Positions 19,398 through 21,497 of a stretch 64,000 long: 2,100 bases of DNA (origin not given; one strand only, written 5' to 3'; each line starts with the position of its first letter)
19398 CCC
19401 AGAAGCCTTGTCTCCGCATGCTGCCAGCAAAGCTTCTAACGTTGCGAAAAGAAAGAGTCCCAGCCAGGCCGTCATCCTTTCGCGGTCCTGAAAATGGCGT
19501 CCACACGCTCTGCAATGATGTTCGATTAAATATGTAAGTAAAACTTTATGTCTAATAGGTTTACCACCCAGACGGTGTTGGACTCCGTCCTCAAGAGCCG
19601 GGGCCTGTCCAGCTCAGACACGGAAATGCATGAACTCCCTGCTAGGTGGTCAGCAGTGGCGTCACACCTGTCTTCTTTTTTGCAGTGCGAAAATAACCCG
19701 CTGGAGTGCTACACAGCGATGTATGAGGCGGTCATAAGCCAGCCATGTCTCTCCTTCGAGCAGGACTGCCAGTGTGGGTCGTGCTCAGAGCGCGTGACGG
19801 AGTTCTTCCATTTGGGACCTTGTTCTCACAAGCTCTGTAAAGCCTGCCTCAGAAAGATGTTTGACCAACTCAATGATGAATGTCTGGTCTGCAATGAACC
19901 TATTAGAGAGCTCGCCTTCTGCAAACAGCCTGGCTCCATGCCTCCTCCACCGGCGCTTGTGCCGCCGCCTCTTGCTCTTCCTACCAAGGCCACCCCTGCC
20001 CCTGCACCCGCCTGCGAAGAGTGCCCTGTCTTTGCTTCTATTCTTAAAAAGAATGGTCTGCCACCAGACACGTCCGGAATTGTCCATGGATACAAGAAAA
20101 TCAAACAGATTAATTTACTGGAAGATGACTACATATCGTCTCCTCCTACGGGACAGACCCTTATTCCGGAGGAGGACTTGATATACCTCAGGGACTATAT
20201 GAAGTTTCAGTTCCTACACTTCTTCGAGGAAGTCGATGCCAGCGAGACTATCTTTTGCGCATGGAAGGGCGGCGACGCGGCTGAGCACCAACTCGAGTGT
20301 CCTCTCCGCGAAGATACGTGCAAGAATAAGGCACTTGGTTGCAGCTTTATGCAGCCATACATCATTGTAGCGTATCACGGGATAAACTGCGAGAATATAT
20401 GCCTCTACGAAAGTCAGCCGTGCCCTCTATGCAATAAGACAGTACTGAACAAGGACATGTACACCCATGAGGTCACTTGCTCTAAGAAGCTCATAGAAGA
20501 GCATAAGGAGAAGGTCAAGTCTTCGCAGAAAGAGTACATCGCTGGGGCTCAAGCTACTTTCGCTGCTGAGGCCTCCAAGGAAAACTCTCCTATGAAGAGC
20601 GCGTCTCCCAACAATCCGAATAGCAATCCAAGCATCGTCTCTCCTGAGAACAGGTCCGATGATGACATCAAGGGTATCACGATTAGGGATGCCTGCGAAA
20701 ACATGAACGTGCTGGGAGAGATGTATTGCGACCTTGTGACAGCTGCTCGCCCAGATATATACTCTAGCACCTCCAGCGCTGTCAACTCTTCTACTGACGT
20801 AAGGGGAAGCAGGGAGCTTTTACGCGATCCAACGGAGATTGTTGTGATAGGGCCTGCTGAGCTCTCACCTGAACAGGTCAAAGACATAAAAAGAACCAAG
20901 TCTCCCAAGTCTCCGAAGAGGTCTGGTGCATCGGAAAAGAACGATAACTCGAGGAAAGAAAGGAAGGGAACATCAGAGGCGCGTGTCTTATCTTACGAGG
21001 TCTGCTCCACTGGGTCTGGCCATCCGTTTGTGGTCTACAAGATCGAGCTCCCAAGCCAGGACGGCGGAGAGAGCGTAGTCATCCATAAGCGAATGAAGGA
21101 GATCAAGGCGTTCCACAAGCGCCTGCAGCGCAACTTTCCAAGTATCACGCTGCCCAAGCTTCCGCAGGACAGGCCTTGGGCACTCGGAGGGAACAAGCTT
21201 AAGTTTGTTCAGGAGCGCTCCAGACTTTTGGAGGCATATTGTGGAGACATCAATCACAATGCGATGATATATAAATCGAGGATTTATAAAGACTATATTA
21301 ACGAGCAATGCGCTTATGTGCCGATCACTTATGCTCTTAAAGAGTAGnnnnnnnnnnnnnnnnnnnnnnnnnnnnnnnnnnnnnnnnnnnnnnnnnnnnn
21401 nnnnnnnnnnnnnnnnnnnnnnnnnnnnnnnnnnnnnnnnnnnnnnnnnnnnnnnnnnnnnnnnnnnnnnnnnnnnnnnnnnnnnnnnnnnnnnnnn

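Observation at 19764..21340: RING + TRAF-type zinc finger + PX domain fusion: a candidate phosphoinositide-targeted E3 ubiquitin ligase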

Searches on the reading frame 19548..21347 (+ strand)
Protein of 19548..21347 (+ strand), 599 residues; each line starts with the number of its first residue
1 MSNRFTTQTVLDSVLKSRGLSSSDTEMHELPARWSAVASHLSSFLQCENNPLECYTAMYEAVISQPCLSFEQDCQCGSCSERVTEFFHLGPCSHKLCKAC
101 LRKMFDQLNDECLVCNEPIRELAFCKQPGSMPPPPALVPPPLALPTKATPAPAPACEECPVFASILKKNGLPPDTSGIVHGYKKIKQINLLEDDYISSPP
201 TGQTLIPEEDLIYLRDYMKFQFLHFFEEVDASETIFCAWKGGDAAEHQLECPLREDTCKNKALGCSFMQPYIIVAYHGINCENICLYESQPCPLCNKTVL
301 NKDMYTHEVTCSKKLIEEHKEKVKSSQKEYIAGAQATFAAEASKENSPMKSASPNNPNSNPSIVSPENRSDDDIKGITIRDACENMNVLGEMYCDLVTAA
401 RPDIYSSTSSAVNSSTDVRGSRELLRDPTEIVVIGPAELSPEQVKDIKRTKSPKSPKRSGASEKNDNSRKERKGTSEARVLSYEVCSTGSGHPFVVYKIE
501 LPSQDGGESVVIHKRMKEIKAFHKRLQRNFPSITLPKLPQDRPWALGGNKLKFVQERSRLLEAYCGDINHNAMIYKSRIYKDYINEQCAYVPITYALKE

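Call 3: search_protein_families(library=pfam, proteins=[window:19548-21347:+], max_evalue=1)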
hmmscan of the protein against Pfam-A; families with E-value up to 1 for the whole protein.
window:19548-21347:+ (599 aa): 4 families
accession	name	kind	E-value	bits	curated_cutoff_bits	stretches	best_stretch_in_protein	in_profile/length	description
PF00787.29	PX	-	7.7e-09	36.4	21.6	1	509-586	8-83/84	PX domain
PF13920.12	zf-C3HC4_3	-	2.4e-05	24.5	27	1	73-121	2-48/49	Zinc finger, C3HC4 type (RING finger)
PF14634.12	zf-RING_5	-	3e-05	24.3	27.9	1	75-116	1-42/43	zinc-RING finger domain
PF00097.31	zf-C3HC4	-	0.0057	16.9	21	1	76-115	1-40/40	Zinc finger, C3HC4 type (RING finger)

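Call 4: search_solved_structures(query=window:19548-21347:+, max_evalue=1, show_alignments=3)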
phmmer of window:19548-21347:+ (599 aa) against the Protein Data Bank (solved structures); distinct sequences matched with E-value up to 1: 48.
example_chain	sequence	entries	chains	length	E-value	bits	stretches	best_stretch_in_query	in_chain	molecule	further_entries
4oxw_A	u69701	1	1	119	7.2e-05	24.5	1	493-578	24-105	designed CISK-PX domain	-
5zn9_A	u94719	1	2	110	7.5e-05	24.5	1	490-586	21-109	Sorting nexin-27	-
4has_A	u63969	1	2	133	0.00012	23.7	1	490-586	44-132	Sorting nexin-27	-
8smw_K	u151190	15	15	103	0.0035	18.9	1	70-118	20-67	E3 ubiquitin-protein ligase RNF168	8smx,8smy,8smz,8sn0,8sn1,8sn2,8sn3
4gb0_A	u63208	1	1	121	0.0048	18.5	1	70-118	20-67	E3 ubiquitin-protein ligase RNF168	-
8upf_K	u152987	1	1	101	0.0049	18.5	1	71-118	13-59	E3 ubiquitin-protein ligase RNF168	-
8u13_K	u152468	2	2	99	0.0054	18.3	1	71-118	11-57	E3 ubiquitin-protein ligase RNF168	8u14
9kq2_K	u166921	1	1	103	0.0059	18.2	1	71-118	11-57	E3 ubiquitin-protein ligase RNF168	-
3l11_A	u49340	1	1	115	0.0062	18.1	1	71-118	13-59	E3 ubiquitin-protein ligase RNF168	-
8x7i_L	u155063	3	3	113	0.0068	18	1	71-118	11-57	E3 ubiquitin-protein ligase RNF168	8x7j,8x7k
4ikb_A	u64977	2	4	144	0.0099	17.5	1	471-574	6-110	Sorting nexin-11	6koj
6koi_A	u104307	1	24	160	0.014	17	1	471-574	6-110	Sorting nexin-11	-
6kok_A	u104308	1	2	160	0.014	17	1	471-574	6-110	Sorting nexin-11,Uncharacterized protein SNX10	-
9ipu_L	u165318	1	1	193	0.014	17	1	71-117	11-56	E3 ubiquitin-protein ligase RNF168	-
2eci_A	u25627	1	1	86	0.015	16.9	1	71-121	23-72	TNF receptor-associated factor 6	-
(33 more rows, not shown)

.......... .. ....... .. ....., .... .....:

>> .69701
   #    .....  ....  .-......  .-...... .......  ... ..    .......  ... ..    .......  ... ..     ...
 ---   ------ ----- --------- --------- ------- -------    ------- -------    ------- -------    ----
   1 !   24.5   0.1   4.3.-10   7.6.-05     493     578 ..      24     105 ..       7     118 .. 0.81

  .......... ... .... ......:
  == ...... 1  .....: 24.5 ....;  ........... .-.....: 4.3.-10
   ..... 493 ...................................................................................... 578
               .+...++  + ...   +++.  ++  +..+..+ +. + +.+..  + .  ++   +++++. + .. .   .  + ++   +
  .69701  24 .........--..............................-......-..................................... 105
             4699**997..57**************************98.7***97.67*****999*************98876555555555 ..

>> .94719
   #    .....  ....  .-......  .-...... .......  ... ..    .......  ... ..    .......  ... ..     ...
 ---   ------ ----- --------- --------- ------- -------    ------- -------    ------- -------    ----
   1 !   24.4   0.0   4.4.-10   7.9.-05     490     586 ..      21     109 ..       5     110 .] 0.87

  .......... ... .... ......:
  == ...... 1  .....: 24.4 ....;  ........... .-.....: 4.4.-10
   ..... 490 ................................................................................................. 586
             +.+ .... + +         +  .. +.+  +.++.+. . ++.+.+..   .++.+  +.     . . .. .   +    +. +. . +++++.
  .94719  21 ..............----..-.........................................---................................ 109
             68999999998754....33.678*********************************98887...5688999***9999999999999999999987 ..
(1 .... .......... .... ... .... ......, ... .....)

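Call 5: find_homologous_proteins(query=window:19548-21347:+, max_evalue=0.001)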
Query window:19548-21347:+ (599 aa): 4 proteins with E <= 0.001 among 8000 candidates.
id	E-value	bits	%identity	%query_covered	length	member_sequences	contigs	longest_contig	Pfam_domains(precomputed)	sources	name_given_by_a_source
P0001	0.0e+0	1389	100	100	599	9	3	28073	PF00787.30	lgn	-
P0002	0.0e+0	1113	79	100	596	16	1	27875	PF00787.30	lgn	-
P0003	6.3e-288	974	70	100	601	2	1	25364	PF00787.30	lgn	-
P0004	1.4e-284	963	69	100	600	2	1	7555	PF14634.13,PF00787.30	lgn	-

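Call 16: list_cluster_members(proteins=[window:19548-21344:+, P0002, P0003, P0004, window:21427-23532:+, window:23612-29044:+])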
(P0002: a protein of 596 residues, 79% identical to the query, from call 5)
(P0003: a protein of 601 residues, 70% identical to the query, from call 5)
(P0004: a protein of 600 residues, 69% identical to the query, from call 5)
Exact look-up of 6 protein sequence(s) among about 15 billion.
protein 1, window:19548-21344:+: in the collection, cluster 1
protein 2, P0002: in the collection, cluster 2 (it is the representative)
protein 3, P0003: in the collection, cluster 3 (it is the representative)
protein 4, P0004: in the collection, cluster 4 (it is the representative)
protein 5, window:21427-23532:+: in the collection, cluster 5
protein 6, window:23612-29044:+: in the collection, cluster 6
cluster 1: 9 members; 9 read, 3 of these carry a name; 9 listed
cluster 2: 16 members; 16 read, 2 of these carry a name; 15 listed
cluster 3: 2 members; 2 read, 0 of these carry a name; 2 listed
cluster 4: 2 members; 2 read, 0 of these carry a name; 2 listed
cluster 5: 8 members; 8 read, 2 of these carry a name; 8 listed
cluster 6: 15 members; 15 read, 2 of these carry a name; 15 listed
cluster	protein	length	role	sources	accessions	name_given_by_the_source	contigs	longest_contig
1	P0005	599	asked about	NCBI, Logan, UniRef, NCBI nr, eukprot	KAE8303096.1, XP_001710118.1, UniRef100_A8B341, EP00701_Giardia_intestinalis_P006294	PX domain-containing protein [Giardia duodenalis] | PX domain-containing protein n=1 Tax=Giardia intestinalis (strain ATCC 50803 / WB clone ... | PX domain-containing protein [Giardia intestinalis]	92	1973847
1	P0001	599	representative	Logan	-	-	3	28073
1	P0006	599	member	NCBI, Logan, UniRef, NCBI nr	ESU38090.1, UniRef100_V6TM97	putative PX domain protein [Giardia duodenalis] | Putative PX domain protein n=1 Tax=Giardia intestinalis TaxID=5741 RepID=V6TM97_GIAIN | putative PX domain protein [Giardia intestinalis]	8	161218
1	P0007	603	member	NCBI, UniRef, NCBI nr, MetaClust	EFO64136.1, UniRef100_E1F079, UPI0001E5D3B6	Hypothetical protein GLP15_442 [Giardia lamblia P15] | PX domain protein n=1 Tax=Giardia intestinalis (strain P15) TaxID=658858 ... | status=active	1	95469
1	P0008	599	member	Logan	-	-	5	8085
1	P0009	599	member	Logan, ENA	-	-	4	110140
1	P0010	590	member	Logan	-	-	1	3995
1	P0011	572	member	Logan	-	-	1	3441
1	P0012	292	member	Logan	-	-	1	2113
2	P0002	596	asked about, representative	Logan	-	-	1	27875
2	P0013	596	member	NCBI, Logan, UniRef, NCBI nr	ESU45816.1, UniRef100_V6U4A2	putative PX domain protein [Giardia duodenalis] | Putative PX domain protein n=1 Tax=Giardia intestinalis TaxID=5741 RepID=V6U4A2_GIAIN | putative PX domain protein [Giardia intestinalis]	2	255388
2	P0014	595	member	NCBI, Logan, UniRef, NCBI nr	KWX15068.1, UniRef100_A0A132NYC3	putative PX domain protein [Giardia duodenalis assemblage B] | Putative PX domain protein n=1 Tax=Giardia duodenalis assemblage B TaxID=1394984 ... | putative PX domain protein [Giardia intestinalis assemblage B]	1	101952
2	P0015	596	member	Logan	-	-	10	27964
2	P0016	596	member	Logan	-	-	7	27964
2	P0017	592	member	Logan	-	-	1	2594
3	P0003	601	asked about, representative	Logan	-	-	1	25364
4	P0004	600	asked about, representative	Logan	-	-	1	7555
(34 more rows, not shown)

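Call 18: search_solved_structures(query=A1, max_evalue=1, show_alignments=0)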
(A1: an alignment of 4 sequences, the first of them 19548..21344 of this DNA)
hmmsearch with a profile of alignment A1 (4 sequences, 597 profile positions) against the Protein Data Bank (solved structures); distinct sequences matched with E-value up to 1: 41.
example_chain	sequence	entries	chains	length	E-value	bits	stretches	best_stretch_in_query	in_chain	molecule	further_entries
4oxw_A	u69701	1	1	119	0.00012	24.1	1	491-572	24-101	designed CISK-PX domain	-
5zn9_A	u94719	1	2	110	0.00013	23.9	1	488-584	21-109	Sorting nexin-27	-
4has_A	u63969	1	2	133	0.00023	23.1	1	488-584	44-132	Sorting nexin-27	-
8smw_K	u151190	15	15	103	0.00051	22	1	68-121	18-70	E3 ubiquitin-protein ligase RNF168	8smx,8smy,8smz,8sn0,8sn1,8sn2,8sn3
8u13_K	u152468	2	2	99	0.00067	21.6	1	69-121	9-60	E3 ubiquitin-protein ligase RNF168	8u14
4gb0_A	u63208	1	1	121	0.0007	21.5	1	68-121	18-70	E3 ubiquitin-protein ligase RNF168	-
8upf_K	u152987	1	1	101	0.00071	21.5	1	68-121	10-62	E3 ubiquitin-protein ligase RNF168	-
9kq2_K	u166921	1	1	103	0.00072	21.4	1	69-121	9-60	E3 ubiquitin-protein ligase RNF168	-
8x7i_L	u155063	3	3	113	0.0009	21.1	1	69-121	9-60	E3 ubiquitin-protein ligase RNF168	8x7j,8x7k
3l11_A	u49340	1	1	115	0.00091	21.1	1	68-121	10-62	E3 ubiquitin-protein ligase RNF168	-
9ipu_L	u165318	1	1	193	0.002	20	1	70-121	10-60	E3 ubiquitin-protein ligase RNF168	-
8uq8_A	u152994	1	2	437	0.0098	17.7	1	69-120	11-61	E3 ubiquitin-protein ligase RNF168,Ubiquitin-conjugating enzyme E2 D3,Histone H2B type 2-E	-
8uq9_A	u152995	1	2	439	0.0099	17.7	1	69-120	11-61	E3 ubiquitin-protein ligase RNF168,Ubiquitin-conjugating enzyme E2 D3,Histone H2B type 2-E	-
8uqa_K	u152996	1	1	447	0.01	17.7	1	69-120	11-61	E3 ubiquitin-protein ligase RNF168,Ubiquitin-conjugating enzyme E2 D3,Histone H2B type 2-E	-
8uqb_A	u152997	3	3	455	0.01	17.6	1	69-120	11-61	E3 ubiquitin-protein ligase RNF168,Ubiquitin-conjugating enzyme E2 D3,Histone H2B type 2-E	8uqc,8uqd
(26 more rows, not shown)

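Call 34: predict_structure(alignment_id=A1)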
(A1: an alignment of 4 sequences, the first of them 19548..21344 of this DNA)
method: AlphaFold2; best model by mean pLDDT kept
length: 599 residues; sequences in the alignment: 4
mean_pLDDT: 30.5   pTM: 0.18
mean pLDDT of the five models: 30.5, 29.7, 29.0, 28.5, 26.0
residues with pLDDT >= 90: 0; 70-90: 1; 50-70: 27; < 50: 571
segments of 3 or more residues with pLDDT < 50: 1-294, 299-306, 333-519, 528-599
pLDDT, mean of each block of 10 residues (from residue 1): 32 39 32 31 36 41 30 31 29 35 37 31 23 27 25 26 41 34 22 23 33 35 24 26 25 22 21 22 29 55 45 52 54 42 27 23 21 27 29 32 27 21 19 21 21 25 21 30 32 33 36 46 47 36 28 25 26 24 22 25
secondary structure, 60 per line:
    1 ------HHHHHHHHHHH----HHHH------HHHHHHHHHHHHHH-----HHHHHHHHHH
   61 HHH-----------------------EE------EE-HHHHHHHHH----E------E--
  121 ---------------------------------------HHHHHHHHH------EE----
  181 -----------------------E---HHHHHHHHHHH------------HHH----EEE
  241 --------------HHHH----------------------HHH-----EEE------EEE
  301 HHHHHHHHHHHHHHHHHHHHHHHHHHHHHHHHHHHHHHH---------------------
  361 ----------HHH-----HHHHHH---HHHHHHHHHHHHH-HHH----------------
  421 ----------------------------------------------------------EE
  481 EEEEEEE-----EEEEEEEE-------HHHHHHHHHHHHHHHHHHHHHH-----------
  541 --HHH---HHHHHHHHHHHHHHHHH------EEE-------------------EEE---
elements in order: H7-17 H22-25 H32-45 H51-63 H98-106 H160-168 H208-218 E238-240 H255-258 E289-291 E298-300 H301-339 H379-384 H388-400 E479-487 E493-500 H508-529 H549-565 E572-574 E594-596

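Call 37: search_protein_representatives(alignment_id=A1)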
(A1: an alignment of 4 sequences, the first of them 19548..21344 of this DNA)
Query: 4 sequences, 597 profile positions. Proteins with E-value up to 0.001 (for the whole library): 17; up to 1e-10: 7; up to 1e-30: 3. The best 17 are listed.
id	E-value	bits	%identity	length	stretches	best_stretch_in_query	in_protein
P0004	0.0e+00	1278.5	-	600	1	1-597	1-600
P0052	7.8e-89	315.3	-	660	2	150-596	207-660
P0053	2.7e-66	240.9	-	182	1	40-167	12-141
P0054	1.7e-22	96.2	-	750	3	419-588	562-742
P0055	4.3e-19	85.0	-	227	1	481-596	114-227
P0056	3.3e-14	68.8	-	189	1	476-596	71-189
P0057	5.9e-13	64.7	-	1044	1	476-583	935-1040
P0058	9.9e-10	54.1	-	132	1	472-591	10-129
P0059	1.6e-09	53.4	-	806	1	477-584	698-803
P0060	1.3e-06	43.8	-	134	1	485-562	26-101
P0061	4.2e-06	42.1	-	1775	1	472-586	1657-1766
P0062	5.4e-06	41.7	-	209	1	488-584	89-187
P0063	5.3e-05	38.5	-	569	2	481-579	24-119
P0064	6.5e-05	38.2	-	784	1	482-588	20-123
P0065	3.9e-04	35.6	-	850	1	436-590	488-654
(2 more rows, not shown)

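Call 39: list_cluster_members(proteins=[P0052, P0054, P0055, P0056, P0057, P0059, P0058, P0061])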
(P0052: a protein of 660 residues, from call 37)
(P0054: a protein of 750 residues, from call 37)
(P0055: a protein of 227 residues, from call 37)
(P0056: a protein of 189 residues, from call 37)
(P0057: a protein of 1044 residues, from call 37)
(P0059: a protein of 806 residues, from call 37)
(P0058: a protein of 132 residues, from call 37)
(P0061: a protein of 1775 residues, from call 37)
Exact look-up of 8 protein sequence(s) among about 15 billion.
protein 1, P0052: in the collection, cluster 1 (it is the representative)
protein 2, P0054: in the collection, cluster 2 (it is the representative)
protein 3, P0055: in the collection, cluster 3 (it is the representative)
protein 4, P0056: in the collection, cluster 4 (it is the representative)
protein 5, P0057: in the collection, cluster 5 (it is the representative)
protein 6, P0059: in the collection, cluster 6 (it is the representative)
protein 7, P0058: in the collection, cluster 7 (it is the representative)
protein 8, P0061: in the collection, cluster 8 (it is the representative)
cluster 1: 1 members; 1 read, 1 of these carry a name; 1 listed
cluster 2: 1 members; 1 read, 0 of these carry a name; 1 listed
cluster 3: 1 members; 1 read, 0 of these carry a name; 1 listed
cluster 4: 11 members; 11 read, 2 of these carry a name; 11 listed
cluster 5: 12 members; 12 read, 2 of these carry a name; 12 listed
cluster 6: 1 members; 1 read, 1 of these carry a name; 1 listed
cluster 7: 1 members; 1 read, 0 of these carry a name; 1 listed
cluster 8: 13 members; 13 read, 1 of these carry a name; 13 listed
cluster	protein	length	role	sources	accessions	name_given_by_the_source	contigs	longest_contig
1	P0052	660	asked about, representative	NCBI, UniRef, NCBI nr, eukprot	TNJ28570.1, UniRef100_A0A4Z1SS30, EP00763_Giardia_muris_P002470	PX domain-containing protein [Giardia muris] | PX domain-containing protein n=1 Tax=Giardia muris TaxID=5742 RepID=A0A4Z1SS30_GIAMU | TNJ28570.1 PX domain-containing protein [Giardia muris]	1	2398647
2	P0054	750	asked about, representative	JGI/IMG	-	-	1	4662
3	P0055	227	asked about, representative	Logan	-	-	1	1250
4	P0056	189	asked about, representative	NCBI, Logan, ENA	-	-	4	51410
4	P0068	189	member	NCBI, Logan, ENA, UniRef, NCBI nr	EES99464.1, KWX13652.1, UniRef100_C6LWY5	putative PX domain protein [Giardia duodenalis assemblage B] | PX domain-containing protein n=2 Tax=Giardia intestinalis TaxID=5741 RepID=C6LWY5_GIAIB | Hypothetical protein GL50581_3300 [Giardia intestinalis ATCC 50581]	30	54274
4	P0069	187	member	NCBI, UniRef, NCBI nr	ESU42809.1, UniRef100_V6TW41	putative PX domain protein [Giardia duodenalis] | Putative PX domain protein n=1 Tax=Giardia intestinalis TaxID=5741 RepID=V6TW41_GIAIN | putative PX domain protein [Giardia intestinalis]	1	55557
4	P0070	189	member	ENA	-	-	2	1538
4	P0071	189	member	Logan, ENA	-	-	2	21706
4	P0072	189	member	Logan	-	-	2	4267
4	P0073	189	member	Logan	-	-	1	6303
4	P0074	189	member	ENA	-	-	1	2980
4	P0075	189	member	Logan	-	-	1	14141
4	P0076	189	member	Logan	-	-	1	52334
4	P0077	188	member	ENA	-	-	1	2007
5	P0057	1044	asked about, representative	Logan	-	-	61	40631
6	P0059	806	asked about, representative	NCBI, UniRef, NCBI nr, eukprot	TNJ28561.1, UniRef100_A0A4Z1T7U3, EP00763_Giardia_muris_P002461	PX domain-containing protein [Giardia muris] | PX domain-containing protein n=1 Tax=Giardia muris TaxID=5742 RepID=A0A4Z1T7U3_GIAMU | TNJ28561.1 PX domain-containing protein [Giardia muris]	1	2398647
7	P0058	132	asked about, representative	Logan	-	-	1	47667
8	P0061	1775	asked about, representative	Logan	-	-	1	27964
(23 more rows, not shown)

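Call 41: search_protein_families(library=pfam, proteins=[P0052, P0054], max_evalue=1)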
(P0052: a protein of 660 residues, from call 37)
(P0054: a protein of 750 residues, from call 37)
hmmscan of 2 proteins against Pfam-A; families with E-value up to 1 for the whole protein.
P0052 (660 aa): 6 families
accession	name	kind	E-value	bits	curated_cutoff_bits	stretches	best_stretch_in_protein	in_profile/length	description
PF00787.29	PX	-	8.4e-09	36.3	21.6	1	568-648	5-83/84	PX domain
PF14634.12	zf-RING_5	-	0.00022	21.5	27.9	1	75-115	2-42/43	zinc-RING finger domain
PF13920.12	zf-C3HC4_3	-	0.00043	20.5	27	1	73-118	3-46/49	Zinc finger, C3HC4 type (RING finger)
PF00097.31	zf-C3HC4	-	0.0015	18.8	21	1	75-114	1-40/40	Zinc finger, C3HC4 type (RING finger)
PF13639.12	zf-RING_2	-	0.01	16.5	27.3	1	75-114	3-43/44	Ring finger domain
PF14835.12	zf-RING_6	-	0.65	10.4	35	0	75-119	10-51/65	zf-RING of BARD1-type protein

P0054 (750 aa): 16 families
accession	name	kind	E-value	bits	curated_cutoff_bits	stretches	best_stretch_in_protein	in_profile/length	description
PF00787.29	PX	-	1.6e-11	45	21.6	1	660-737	7-82/84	PX domain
PF18439.7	zf_UBZ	-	2.6e-06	27.4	25.6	1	275-292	4-21/32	Ubiquitin-Binding Zinc Finger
PF13920.12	zf-C3HC4_3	-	0.00029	21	27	1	91-136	4-48/49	Zinc finger, C3HC4 type (RING finger)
PF13248.11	Zn_ribbon_3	-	0.00072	19.4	27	1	110-134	2-26/26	zinc-ribbon domain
PF18608.7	XAF1_C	-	0.001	19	25.8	1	275-296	19-40/54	XIAP-associated factor 1 C-terminal domain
PF18912.6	DZR_2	-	0.0037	17.5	27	1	89-135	7-47/56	Double zinc ribbon domain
PF12773.13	DZR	-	0.0064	17.1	27.3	2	113-155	1-28/45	Double zinc ribbon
PF13240.11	Zn_Ribbon_1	-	0.012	15.8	25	0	113-133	2-22/23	zinc-ribbon domain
PF13639.12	zf-RING_2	-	0.023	15.4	27.3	1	91-130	2-43/44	Ring finger domain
PF17032.10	Zn_ribbon_15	-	0.038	15.2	28.9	1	90-131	38-73/73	zinc-ribbon family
PF16685.11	zf-RING_10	-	0.044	14.3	31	1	91-143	2-55/70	zinc RING finger of MSL2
PF23455.1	DUF7129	-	0.098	12.9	30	0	113-135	14-38/45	Domain of unknown function (DUF7129)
PF07754.17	HVO_2753_ZBP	-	0.15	12.3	33.2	0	113-132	1-24/46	Small zinc finger protein HVO_2753-like, Zn-binding pocket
PF14634.12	zf-RING_5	-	0.22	12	27.9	1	92-132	2-43/43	zinc-RING finger domain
PF09723.15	Zn_ribbon_8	-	0.3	11.6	34.4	0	125-137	6-18/41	Zinc ribbon domain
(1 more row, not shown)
